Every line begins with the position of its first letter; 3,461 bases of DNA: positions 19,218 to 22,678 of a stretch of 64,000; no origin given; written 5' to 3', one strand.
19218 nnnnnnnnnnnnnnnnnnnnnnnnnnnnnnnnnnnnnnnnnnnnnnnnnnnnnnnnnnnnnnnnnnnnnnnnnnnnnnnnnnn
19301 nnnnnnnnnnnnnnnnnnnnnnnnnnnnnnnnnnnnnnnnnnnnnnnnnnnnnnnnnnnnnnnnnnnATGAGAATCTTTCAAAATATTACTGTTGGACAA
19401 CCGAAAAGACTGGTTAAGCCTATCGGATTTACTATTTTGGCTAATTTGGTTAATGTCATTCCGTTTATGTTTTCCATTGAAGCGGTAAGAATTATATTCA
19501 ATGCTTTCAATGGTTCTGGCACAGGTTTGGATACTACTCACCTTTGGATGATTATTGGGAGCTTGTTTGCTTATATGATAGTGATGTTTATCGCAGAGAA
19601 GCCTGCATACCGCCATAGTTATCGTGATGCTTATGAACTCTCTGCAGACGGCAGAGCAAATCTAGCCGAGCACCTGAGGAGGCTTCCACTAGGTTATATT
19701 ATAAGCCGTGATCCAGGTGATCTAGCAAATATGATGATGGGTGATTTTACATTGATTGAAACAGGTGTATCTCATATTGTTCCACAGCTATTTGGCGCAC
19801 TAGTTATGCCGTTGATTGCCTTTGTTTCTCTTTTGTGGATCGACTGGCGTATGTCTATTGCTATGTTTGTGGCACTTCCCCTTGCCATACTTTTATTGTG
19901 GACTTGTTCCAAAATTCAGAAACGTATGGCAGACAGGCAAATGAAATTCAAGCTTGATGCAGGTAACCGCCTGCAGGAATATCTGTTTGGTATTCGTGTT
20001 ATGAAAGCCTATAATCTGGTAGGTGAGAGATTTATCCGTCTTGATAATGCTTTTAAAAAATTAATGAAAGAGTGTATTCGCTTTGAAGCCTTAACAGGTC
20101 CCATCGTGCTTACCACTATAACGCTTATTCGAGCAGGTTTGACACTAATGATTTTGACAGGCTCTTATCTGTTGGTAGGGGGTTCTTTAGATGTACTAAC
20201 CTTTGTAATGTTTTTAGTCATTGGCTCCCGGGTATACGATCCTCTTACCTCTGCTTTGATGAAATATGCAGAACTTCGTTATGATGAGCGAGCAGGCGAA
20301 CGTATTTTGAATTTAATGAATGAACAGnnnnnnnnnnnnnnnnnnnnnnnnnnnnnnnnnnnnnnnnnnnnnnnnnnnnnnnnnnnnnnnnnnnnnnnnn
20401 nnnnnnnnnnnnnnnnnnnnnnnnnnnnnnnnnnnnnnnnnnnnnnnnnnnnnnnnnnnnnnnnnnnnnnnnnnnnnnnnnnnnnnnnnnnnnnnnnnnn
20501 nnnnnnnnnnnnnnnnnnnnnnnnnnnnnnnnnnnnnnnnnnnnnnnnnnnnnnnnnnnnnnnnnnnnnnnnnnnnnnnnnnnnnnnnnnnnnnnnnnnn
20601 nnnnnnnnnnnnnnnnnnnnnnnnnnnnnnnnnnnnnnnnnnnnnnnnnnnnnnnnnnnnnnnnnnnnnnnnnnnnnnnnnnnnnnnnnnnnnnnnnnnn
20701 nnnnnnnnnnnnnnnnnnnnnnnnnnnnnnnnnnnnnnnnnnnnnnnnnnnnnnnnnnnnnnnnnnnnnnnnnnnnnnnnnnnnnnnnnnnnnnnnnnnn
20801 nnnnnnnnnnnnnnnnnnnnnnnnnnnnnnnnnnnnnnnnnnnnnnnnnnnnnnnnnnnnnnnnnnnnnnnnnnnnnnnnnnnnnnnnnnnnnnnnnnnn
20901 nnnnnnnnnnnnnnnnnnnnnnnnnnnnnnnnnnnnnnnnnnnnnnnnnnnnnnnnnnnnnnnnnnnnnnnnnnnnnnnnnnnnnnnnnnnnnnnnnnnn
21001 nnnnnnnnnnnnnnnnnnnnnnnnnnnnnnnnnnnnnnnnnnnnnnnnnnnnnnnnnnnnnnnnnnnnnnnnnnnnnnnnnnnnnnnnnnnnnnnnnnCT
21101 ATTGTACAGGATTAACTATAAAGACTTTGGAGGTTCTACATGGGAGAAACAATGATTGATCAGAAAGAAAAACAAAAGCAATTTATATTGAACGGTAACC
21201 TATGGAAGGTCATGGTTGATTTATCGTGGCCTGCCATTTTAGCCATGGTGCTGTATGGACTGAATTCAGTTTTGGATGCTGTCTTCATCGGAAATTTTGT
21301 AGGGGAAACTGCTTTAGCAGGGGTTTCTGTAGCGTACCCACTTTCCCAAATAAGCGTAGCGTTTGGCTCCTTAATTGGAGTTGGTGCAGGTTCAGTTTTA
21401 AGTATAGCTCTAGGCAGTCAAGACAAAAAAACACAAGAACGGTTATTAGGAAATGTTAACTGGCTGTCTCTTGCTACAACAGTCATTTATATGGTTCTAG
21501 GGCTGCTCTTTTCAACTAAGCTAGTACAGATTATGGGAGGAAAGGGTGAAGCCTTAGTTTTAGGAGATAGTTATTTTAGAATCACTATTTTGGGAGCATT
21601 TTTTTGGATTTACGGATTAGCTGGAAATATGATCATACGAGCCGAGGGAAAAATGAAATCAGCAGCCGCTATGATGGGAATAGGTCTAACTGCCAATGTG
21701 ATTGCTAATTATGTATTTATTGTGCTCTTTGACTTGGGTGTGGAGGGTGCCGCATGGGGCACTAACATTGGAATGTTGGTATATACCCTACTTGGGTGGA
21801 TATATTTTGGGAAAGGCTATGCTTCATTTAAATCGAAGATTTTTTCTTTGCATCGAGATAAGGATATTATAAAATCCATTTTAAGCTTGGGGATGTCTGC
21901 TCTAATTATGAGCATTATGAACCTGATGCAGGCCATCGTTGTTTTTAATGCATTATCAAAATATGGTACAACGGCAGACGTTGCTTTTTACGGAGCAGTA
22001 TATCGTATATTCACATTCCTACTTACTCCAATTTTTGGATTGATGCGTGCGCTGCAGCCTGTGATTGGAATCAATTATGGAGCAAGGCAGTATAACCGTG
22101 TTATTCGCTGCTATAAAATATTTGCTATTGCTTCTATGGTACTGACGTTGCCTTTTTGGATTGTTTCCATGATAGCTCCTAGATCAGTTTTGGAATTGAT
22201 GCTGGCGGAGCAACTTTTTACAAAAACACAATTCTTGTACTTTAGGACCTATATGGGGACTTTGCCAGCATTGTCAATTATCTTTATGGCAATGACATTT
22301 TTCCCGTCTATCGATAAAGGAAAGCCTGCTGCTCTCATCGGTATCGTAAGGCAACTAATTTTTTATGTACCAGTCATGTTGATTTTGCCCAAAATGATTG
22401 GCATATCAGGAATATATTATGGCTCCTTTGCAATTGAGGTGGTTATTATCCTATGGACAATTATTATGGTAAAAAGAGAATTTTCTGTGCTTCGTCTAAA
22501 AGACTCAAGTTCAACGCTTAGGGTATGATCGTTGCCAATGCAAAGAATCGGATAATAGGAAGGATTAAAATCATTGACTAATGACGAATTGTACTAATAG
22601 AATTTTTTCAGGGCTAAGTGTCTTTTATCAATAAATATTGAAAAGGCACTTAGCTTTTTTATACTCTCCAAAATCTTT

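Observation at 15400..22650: Compositionally distinct (apparently higher-GC) efflux island: DtxR-like regulator, AraC regulator, leader ORF, heterodimeric ABC exporter, MATE pump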

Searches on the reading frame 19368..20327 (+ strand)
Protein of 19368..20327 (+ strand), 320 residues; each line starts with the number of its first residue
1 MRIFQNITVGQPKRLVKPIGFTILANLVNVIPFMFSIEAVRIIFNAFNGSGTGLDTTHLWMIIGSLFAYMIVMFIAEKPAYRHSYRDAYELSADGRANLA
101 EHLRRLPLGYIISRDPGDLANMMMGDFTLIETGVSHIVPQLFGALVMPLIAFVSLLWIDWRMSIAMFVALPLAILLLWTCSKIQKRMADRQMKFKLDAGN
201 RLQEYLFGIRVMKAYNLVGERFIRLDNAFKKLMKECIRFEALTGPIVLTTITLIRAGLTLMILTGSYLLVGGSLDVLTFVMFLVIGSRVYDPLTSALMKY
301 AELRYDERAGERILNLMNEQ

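Call 62: search_solved_structures(query=window:19368-20327:+, max_evalue=0.00001, show_alignments=1)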
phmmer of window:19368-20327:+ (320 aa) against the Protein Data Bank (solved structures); distinct sequences matched with E-value up to 0.00001: 24.
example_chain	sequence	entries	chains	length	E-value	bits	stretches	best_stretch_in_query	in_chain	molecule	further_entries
6p6i_A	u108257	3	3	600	5.5e-16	62.2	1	55-297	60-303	inner membrane ABC-transporter | ABC transporter ATP-binding protein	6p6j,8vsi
9g2v_A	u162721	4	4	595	7.4e-10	42.1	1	22-288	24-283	Mycobactin import ATP-binding/permease protein IrtA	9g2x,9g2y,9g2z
9fw3_A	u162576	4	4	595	7.4e-10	42.1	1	22-288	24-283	Mycobactin import ATP-binding/permease protein IrtA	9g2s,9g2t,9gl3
9g2p_A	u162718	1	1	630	1e-09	41.6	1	22-288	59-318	Mycobactin import ATP-binding/permease protein IrtA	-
8vsi_B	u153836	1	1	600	1.4e-09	41.2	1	91-295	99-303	Permease and ATP-binding protein of yersiniabactin-iron ABC transporter YbtQ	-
6p6i_B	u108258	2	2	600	1.4e-09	41.2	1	91-295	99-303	ABC transporter protein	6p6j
9g2k_A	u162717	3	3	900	2.1e-09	40.6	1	22-288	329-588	Mycobactin import ATP-binding/permease protein IrtA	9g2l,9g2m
9fxc_A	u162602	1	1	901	2.1e-09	40.6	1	22-288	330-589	Mycobactin import ATP-binding/permease protein IrtA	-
6tej_A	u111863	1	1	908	2.2e-09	40.6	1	22-288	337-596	Drug ABC transporter ATP-binding protein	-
7wiu_A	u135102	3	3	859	2.6e-08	37.1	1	24-288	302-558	Mycobactin import ATP-binding/permease protein IrtA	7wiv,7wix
7wiw_A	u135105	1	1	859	2.6e-08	37.1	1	24-288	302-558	Mycobactin import ATP-binding/permease protein IrtA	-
9g36_A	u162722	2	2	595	4.2e-08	36.4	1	22-288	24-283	Mycobactin import ATP-binding/permease protein IrtA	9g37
2hyd_A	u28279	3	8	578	7.5e-07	32.2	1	15-319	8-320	ABC transporter homolog | Multidrug export ATP-binding/permease protein SAV1866 | CYSTIC FIBROSIS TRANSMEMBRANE CONDUCTANCE REGULATOR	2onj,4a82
9h8n_A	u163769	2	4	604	2.4e-06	30.6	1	75-319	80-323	Multidrug resistance ABC transporter ATP-binding/permease protein BmrA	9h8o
7ow8_A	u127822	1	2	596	2.8e-06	30.4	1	75-319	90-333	Multidrug resistance ABC transporter ATP-binding/permease protein BmrA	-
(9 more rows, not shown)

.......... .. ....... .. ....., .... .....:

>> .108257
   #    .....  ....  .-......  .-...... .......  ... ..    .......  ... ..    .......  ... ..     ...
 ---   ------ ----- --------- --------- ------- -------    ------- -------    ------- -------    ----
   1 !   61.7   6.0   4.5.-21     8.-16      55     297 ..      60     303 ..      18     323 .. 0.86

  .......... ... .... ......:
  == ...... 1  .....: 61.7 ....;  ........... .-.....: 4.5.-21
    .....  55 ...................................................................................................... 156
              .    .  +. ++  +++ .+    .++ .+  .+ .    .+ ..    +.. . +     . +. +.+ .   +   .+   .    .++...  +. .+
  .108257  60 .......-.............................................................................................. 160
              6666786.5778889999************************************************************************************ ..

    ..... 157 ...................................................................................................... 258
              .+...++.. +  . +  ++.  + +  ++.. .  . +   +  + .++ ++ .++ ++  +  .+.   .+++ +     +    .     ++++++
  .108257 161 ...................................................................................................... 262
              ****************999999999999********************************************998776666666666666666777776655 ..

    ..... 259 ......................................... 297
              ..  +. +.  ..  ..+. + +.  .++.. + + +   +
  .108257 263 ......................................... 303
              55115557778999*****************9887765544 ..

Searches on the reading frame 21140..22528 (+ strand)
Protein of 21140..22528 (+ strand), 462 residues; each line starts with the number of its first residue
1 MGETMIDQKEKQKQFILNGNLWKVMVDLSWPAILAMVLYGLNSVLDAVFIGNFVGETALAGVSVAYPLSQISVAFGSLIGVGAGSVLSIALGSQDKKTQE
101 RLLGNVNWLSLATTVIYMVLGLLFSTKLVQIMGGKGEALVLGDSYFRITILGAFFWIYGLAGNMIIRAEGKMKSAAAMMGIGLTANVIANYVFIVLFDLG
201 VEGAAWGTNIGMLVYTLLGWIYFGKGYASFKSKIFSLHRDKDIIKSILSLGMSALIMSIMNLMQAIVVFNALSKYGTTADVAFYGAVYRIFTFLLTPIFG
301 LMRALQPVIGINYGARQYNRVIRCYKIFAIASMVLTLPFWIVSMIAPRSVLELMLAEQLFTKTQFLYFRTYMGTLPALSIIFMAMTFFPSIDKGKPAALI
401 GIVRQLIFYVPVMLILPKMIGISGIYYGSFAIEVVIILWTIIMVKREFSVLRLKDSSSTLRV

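Call 4: search_protein_families(library=pfam, proteins=[window:21140-22528:+])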
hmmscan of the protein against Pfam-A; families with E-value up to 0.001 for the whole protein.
window:21140-22528:+ (462 aa): 1 family
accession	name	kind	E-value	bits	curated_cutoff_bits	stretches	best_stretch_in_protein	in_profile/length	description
PF01554.23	MatE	-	8.8e-34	117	24.9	2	31-192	1-161/161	MatE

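Call 5: search_protein_families(library=ncbifam, proteins=[window:21140-22528:+])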
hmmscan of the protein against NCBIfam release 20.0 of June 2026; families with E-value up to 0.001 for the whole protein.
window:21140-22528:+ (462 aa): 7 families
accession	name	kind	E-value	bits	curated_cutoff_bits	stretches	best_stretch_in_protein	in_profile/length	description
NF007130.1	PRK09575.1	equivalog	5.6e-59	200.5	445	1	27-447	10-430/435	MATE family efflux transporter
TIGR00797.1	matE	subfamily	6.5e-41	140.5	147.4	1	31-422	1-390/396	MATE family efflux transporter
NF000131.1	MATE_multi_MepA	equivalog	6.9e-32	111.2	850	1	9-444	2-434/451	multidrug efflux MATE transporter MepA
NF000217.1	MATE_multi_FepA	equivalog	4.2e-31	108.4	900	1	23-446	15-437/443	multidrug efflux MATE transporter FepA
NF041801.1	MATE_SolL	equivalog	1.7e-19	70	780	1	9-446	6-448/458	solanimycin export family MATE transporter SolL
NF041358.1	GntT_guanitoxin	equivalog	5.2e-11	42.2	525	1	25-415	15-405/438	guanitoxin biosynthesis MATE family efflux transporter GntT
NF045578.1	export_MbnM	equivalog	6.8e-06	25.3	285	1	63-306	35-278/410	methanobactin export MATE transporter MbnM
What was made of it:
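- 21140..22528 (+): MATE-family transporter, 462 aa, probably co-transcribed with ABC1 and ABC2. Calls 4, 5.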

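Call 46: find_related_loci(query=window:21140-22528:+, collection=metagenome_contigs, flank=8000)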
Query window:21140-22528:+ (462 aa) in metagenome_contigs; peptide patterns used: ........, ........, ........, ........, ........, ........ (x = any residue, [..] = any of these).
124 stretches matched a pattern, but none encodes a relative of the query by tblastn (E <= 1e-3).
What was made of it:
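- Tried and rejected: The metagenome scan with MATE found no relatives (call 46).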

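Call 47: find_homologous_proteins(query=window:21140-22528:+)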
Query window:21140-22528:+ (462 aa): 1429 proteins with E <= 0.001 among 8000 candidates; the best 120 are listed.
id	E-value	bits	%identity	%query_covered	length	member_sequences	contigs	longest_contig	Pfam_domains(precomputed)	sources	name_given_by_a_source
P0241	7.0e-283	956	98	100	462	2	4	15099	PF01554.24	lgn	-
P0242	1.0e-243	827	81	99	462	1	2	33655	PF01554.24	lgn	-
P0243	4.3e-237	805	81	100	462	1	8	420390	PF01554.24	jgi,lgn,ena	-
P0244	1.7e-236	803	81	100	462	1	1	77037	PF01554.24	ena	-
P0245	2.5e-231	786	77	99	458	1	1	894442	PF01943.23,PF01554.24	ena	-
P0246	1.8e-230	784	77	99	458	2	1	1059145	PF01943.23,PF01554.24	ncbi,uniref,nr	ncbi:MATE family efflux transporter [Alkaliphilus sp. MSJ-5]|uniref:Multidrug export protein MepA n=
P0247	5.3e-230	782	76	100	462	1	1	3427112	PF01943.23,PF01554.24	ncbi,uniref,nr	ncbi:MATE family efflux transporter [Alkaliphilus sp. B6464]|uniref:MATE family efflux transporter n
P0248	1.3e-229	781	76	99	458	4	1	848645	PF01943.23,PF01554.24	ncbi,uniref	ncbi:MATE family efflux transporter [Hathewaya histolytica]|uniref:MATE family efflux transporter n=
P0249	2.0e-229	780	76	99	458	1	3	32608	PF01943.23,PF01554.24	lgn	-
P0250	7.5e-229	778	76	99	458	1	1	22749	PF01943.23,PF01554.24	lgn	-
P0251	9.3e-229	778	76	98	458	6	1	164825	PF01554.24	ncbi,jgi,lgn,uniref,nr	ncbi:MATE family efflux transporter [Tissierella praeacuta]|uniref:MATE family efflux transporter n=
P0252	1.8e-228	777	76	99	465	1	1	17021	PF01943.23,PF01554.24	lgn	-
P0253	3.9e-228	776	77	98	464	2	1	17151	PF01554.24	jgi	jgi:putative MATE family efflux protein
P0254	6.2e-228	775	76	99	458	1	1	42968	PF01943.23,PF01554.24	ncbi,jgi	-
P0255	1.7e-227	774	77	98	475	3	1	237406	PF01554.24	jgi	jgi:putative MATE family efflux protein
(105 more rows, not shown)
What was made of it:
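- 21140..22528 (+): Homologs are 81% identical in unnamed contigs, 76-77% in Alkaliphilus, Hathewaya and Tissierella, and about 70% in Paenibacillus (call 47).
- MATE is an efflux family, and sources name homologs MepA (calls 5, 47).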

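Call 51: find_encoding_contigs(protein=P0243, flank=8000, max_places=3)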
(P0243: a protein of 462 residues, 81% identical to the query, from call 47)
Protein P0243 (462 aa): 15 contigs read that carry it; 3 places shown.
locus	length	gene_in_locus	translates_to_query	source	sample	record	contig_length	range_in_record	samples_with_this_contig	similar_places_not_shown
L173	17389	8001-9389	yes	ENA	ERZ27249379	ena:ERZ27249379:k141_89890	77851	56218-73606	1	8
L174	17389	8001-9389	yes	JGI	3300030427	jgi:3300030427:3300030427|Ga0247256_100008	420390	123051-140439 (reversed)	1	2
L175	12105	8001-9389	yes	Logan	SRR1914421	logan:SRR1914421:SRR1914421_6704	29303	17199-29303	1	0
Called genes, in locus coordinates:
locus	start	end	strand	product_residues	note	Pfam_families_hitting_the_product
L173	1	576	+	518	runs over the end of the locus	PF01293:PEPCK_ATP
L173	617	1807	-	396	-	PF01306:LacY_symp, PF03825:Nuc_H_symport, PF07690:MFS_1, PF12832:MFS_1_like, PF06779:MFS_4 (weak), PF13347:MFS_2 (weak), PF07690:MFS_1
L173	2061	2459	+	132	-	PF00293:NUDIX, PF14815:NUDIX_4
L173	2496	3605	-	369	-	PF04389:Peptidase_M28, PF01546:Peptidase_M20, PF05343:Peptidase_M42 (weak), PF07687:M20_dimer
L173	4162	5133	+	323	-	PF07275:ArdA (faint)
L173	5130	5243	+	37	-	-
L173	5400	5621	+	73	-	-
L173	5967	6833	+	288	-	PF00106:adh_short, PF08659:KR (faint), PF13561:adh_short_C2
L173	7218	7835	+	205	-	PF00440:TetR_N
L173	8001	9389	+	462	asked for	PF01554:MatE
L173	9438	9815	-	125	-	PF01325:Fe_dep_repress, PF12802:MarR_2 (weak), PF09339:HTH_IclR (weak), PF02742:Fe_dep_repr_C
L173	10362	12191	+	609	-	PF00664:ABC_membrane, PF00005:ABC_tran, PF02463:SMC_N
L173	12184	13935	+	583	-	PF00664:ABC_membrane, PF00005:ABC_tran, PF02463:SMC_N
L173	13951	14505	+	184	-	PF09605:Trep_Strep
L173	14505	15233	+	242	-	PF02361:CbiQ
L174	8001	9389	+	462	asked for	PF01554:MatE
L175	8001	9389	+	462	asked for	PF01554:MatE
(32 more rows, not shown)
